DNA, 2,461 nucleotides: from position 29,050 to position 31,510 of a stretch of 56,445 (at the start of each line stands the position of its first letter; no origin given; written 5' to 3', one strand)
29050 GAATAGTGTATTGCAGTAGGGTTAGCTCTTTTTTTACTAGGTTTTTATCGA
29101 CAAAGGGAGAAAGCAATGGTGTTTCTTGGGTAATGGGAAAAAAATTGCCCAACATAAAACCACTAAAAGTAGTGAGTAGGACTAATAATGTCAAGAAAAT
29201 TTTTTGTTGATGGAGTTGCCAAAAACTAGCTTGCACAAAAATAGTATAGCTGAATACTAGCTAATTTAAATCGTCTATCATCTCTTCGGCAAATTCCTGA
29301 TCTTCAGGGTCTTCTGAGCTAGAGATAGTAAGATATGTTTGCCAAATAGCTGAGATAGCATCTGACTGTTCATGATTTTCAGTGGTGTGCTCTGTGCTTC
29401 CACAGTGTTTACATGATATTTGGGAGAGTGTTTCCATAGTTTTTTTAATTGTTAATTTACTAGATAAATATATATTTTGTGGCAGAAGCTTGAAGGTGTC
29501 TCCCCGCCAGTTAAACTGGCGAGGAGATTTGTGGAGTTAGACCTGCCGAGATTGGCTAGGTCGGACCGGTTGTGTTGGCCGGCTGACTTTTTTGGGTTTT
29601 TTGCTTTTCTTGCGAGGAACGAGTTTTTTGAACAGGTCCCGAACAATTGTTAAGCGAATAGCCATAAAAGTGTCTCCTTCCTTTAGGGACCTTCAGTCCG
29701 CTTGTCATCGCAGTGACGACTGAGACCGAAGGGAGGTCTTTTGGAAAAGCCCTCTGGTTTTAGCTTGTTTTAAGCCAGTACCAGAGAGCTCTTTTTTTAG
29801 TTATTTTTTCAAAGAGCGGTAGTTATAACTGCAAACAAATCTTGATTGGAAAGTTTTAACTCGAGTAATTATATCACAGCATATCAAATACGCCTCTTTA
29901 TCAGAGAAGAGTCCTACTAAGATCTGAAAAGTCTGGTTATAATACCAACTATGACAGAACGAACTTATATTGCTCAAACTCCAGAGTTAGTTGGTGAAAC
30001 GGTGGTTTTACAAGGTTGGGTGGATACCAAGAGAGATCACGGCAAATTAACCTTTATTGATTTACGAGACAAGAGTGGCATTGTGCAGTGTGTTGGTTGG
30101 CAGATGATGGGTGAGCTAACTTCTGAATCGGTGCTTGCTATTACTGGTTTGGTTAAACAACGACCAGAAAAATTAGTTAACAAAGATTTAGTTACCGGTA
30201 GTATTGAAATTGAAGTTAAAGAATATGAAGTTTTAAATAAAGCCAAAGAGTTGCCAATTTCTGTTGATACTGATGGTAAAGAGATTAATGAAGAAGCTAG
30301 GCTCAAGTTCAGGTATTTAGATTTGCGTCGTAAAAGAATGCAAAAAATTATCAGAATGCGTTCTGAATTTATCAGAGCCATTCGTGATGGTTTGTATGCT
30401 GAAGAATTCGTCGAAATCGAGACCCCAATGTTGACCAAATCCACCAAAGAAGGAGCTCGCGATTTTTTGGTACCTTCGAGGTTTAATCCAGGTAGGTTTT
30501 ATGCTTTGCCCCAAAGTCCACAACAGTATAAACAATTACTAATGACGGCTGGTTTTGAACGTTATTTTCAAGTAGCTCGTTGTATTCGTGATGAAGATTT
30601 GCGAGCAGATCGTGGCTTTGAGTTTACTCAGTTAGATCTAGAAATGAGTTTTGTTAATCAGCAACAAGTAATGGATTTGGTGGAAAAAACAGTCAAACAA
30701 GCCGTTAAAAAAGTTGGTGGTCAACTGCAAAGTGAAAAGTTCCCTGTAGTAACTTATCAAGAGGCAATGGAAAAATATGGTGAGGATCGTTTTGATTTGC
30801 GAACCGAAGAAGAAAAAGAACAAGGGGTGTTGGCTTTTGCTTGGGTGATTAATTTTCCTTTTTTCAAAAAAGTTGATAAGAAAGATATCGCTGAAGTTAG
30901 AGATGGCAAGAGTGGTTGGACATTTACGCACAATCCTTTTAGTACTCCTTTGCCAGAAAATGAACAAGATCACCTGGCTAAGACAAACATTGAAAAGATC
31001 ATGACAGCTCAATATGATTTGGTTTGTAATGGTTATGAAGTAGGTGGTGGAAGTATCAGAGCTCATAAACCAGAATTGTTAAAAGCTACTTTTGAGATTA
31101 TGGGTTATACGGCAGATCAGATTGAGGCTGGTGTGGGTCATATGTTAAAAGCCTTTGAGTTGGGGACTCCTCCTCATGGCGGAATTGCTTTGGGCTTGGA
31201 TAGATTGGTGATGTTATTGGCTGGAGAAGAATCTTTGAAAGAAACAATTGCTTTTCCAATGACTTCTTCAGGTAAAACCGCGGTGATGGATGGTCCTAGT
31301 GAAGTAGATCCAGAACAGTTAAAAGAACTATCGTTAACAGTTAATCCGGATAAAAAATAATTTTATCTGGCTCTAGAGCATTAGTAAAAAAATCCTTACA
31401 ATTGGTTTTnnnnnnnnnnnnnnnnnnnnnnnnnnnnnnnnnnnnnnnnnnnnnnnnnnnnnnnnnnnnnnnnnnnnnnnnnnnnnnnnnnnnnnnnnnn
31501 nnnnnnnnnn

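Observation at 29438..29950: Largest noncoding gap hides a G+C-rich, hairpin-dense element of about 320 nt that fits no RNA family I recognise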

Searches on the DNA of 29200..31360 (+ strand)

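Call 4: search_rna_families(source=window, start=29200, end=30100, threshold=evalue, max_evalue=10, show_alignments=5)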
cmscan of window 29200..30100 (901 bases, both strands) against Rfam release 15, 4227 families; matches with E-value up to 10: 12.
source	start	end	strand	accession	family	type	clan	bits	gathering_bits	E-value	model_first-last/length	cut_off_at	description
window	29587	29691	+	RF00652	MIR478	Gene; miRNA;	-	24.9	50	0.28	1-91/91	no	MIR478 microRNA precursor family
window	30018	30053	-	RF03378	mir-7398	Gene; miRNA;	-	19.7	44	0.53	12-48/60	no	mir-7398 microRNA precursor family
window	29733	29805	-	RF00885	MIR821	Gene; miRNA;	-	17.6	249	1.1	1-275/275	no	MIR821 microRNA precursor family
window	29254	29344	-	RF01501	Afu_199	Gene; snRNA; snoRNA; CD-box;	-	16.9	45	2.6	1-77/77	no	A. fimigatus snoRNA Afu_199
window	29598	29633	+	RF01334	CRISPR-DR21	Gene; CRISPR;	-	16.6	48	9.6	1-37/37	no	CRISPR RNA direct repeat element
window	29741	29848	-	RF00514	His_leader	Cis-reg; leader;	-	16.4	49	5.9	1-126/126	no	Histidine operon leader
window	29430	29461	-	RF00522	PreQ1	Cis-reg; riboswitch;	-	16.1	39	2.1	1-45/45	no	PreQ1 (pre queuosine) riboswitch aptamer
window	29909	30002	+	RF02211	ZFAT-AS1_1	Gene; lncRNA;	-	16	80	1.3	1-79/79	no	ZFAT antisense RNA 1 conserved region 1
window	29500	29535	-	RF04063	MIR2629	Gene; miRNA;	-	15.1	60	1.6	1-66/66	no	MIR2629 microRNA precursor family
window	29743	29795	+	RF04223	MIR2619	Gene; miRNA;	-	14.6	113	1.3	1-202/202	no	MIR2619 microRNA precursor family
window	29709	29731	+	RF03010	mcrA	Gene; sRNA;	-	11.3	57.6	5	1-23/51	no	mcrA RNA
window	29297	29375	+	RF02089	CLRN1-AS1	Gene; lncRNA;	-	10.4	48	7.9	1-79/79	no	CLRN1 antisense RNA 1 conserved region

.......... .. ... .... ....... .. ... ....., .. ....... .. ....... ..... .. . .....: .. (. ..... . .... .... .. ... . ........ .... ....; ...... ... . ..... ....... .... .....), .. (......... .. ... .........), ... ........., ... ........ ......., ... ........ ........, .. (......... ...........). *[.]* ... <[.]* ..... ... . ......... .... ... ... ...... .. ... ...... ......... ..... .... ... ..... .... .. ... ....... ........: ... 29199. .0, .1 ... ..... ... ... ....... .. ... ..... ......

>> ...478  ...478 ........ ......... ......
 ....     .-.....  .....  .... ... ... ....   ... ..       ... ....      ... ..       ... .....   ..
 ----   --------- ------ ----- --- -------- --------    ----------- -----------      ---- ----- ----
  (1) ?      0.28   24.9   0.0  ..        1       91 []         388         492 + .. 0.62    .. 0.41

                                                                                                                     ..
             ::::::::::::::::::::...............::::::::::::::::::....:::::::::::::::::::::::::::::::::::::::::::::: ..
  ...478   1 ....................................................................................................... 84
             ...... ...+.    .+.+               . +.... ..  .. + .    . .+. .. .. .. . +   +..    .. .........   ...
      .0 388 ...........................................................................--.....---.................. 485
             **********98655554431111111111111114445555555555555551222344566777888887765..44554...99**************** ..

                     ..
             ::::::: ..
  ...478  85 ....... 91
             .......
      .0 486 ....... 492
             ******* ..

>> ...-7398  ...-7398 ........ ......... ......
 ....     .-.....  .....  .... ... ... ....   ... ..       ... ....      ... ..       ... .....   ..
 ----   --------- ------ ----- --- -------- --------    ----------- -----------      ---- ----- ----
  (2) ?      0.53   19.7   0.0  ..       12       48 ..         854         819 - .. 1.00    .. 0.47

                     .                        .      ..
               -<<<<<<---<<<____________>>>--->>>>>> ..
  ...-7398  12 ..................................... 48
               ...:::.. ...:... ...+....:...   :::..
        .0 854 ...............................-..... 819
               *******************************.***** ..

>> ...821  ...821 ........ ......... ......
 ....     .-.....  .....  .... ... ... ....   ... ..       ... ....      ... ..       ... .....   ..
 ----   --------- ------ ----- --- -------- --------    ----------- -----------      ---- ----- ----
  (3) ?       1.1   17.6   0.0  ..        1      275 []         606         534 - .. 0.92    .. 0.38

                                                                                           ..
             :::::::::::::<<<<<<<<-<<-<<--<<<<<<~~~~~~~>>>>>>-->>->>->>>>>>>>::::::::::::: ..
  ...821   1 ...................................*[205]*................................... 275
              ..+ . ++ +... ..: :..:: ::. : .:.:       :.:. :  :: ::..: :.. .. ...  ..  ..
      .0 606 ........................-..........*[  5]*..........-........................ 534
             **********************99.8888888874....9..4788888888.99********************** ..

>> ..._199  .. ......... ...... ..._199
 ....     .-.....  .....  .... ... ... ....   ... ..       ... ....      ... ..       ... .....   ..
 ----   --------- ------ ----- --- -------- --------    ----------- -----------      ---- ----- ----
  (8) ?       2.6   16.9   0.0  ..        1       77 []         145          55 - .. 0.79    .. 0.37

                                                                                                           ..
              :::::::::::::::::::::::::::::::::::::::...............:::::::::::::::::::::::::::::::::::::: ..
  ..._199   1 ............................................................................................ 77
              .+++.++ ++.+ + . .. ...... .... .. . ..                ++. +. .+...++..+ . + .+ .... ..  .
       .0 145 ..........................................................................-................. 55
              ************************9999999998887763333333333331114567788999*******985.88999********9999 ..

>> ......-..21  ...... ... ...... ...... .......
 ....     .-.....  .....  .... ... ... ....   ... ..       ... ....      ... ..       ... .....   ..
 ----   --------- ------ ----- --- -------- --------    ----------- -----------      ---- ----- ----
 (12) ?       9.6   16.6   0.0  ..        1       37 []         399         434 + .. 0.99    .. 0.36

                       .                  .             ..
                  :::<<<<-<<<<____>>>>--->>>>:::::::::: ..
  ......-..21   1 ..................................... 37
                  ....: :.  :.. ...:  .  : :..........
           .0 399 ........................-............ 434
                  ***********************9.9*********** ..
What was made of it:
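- On Any Rfam 15 family (riboswitches, T-box, leaders, sRNAs, RNase P, tmRNA, 6S, SRP): Only noise (E 0.28-9.6, far below the gathering scores) appeared on 29200-30100 (call 4).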

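Call 80: search_rna_families(sources=[L001, L003, L004, L002, L169, L172, L173, L181, L164], threshold=gathering)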
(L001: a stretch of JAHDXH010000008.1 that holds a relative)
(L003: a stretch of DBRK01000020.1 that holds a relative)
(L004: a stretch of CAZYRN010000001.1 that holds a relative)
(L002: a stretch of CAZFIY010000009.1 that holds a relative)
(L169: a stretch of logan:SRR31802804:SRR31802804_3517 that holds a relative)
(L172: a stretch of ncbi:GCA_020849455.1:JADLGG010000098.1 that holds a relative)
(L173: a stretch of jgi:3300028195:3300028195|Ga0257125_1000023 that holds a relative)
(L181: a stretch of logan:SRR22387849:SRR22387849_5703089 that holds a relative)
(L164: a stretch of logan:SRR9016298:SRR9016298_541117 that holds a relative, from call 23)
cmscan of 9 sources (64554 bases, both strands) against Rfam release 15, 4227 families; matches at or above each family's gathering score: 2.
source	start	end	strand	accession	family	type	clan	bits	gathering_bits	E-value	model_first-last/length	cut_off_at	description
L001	5990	6407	-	RF00023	tmRNA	Gene;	CL00001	96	47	3.6e-36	1-374/374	no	transfer-messenger RNA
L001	286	358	+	RF00005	tRNA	Gene; tRNA;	CL00001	61.7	29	6.2e-11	1-71/71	no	tRNA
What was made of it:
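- On Any Rfam 15 family (riboswitches, T-box, leaders, sRNAs, RNase P, tmRNA, 6S, SRP): The homologous loci L164, L169, L172, L173 and L181 gave no hits (call 80).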

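Call 81: search_rna_families(source=L004, start=2650, end=3010, threshold=evalue, max_evalue=1)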
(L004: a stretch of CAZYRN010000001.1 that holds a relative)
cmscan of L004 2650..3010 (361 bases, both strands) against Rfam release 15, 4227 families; matches with E-value up to 1: 0.
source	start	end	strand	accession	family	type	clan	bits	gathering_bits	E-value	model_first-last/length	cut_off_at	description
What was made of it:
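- Tried and rejected: My impression that relatives L001, L003 and L004 have a T-box upstream of AspRS was not confirmed by Rfam (calls 80, 81).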

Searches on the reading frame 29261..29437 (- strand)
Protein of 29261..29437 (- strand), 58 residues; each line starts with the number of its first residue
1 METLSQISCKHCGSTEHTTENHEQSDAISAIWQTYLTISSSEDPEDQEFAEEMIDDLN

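Call 11: search_protein_families(library=pfam, proteins=[window:29261-29437:-], max_evalue=0.01)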
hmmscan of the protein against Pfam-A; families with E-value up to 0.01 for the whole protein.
window:29261-29437:- (58 aa): 0 families

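Call 19: find_encoding_contigs(protein=window:29261-29437:-, flank=3000, max_places=10)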
Protein window:29261-29437:- (58 aa): 3 contigs read that carry it; 3 places shown.
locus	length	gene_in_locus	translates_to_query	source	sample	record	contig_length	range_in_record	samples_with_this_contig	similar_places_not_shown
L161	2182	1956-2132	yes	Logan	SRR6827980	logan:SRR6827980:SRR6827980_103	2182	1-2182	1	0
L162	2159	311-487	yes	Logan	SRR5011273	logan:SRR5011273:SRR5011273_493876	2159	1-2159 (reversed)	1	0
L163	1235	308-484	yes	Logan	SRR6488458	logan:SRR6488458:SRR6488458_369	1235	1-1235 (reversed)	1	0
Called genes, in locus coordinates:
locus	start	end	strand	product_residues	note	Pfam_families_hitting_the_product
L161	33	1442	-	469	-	PF01336:tRNA_anti-codon, PF00152:tRNA-synt_2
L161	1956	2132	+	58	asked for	-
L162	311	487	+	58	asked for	-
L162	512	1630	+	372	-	PF00561:Abhydrolase_1 (weak)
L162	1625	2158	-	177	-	?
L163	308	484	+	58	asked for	-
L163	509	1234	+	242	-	?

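Call 22: find_homologous_proteins(query=window:29261-29437:-, max_evalue=1)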
Query window:29261-29437:- (58 aa): 1 proteins with E <= 1 among 1 candidates.
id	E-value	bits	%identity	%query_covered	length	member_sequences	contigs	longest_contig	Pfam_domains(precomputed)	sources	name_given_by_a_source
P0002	2.4e-29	117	97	100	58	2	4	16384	-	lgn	-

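Call 23: find_encoding_contigs(protein=P0002, flank=5000, max_places=10)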
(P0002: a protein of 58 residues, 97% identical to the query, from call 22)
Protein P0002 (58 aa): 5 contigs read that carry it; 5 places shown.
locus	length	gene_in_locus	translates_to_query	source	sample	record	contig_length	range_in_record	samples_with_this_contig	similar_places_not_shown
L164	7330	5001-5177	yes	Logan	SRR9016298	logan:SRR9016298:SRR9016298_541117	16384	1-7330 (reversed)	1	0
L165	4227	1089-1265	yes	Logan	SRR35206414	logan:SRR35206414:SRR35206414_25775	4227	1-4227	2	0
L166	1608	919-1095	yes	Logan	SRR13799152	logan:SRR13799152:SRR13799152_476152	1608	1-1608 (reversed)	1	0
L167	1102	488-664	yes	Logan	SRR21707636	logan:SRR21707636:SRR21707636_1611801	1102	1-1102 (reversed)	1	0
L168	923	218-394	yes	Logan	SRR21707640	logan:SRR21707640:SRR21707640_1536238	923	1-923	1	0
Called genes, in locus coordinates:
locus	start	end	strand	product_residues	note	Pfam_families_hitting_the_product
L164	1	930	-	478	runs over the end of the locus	PF00749:tRNA-synt_1c, PF19269:Anticodon_2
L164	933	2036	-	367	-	-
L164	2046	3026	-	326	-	PF13354:Beta-lactamase2, PF00768:Peptidase_S11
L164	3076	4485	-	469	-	PF01336:tRNA_anti-codon, PF00152:tRNA-synt_2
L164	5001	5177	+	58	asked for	-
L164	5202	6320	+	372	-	PF00561:Abhydrolase_1 (faint)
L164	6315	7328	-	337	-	?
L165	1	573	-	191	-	?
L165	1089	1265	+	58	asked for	-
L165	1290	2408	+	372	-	PF00561:Abhydrolase_1 (faint)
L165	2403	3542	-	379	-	PF02646:RmuC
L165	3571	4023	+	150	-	-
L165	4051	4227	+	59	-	?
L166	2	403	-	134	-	?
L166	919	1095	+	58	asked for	-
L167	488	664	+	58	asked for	-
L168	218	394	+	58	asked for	-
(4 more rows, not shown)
